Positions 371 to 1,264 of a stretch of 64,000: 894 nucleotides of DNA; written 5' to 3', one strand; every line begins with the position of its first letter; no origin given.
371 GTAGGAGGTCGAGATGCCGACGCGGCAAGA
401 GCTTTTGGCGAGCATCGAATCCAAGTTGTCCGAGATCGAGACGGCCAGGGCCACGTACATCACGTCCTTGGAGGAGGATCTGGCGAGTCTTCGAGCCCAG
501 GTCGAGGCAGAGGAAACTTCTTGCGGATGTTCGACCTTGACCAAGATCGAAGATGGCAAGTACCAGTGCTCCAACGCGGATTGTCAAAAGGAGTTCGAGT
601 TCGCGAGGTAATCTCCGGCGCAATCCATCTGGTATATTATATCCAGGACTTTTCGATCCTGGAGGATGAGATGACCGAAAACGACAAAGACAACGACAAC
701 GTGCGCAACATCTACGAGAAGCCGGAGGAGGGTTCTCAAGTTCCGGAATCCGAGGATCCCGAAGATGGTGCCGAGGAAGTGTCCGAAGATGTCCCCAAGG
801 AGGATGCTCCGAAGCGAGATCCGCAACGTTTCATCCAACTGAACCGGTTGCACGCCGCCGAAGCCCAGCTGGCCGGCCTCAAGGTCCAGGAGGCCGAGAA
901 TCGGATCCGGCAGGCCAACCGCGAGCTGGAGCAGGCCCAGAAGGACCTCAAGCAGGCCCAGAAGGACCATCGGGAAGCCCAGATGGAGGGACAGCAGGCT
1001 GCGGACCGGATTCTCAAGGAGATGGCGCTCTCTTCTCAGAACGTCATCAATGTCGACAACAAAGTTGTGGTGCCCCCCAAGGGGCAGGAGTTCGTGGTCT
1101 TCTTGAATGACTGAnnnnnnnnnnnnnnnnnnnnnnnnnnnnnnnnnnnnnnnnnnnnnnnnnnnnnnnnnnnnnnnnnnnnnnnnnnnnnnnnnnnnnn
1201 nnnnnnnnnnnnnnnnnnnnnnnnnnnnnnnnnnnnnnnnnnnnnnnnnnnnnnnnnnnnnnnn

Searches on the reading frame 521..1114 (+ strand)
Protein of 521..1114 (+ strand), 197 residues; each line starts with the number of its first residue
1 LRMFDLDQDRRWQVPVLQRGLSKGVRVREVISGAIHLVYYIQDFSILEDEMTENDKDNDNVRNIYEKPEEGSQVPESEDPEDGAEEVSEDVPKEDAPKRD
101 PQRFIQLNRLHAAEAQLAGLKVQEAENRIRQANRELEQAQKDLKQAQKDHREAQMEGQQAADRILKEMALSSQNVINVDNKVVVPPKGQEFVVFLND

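Call 19: search_protein_families(library=phrogs, proteins=[window:521-1114:+], max_evalue=0.001)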
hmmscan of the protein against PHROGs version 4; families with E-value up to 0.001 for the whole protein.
window:521-1114:+ (197 aa): 1 family
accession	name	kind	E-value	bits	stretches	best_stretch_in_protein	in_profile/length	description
phrog_34082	-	tail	0.00019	21.3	1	117-164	101-148/579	tail length tape measure protein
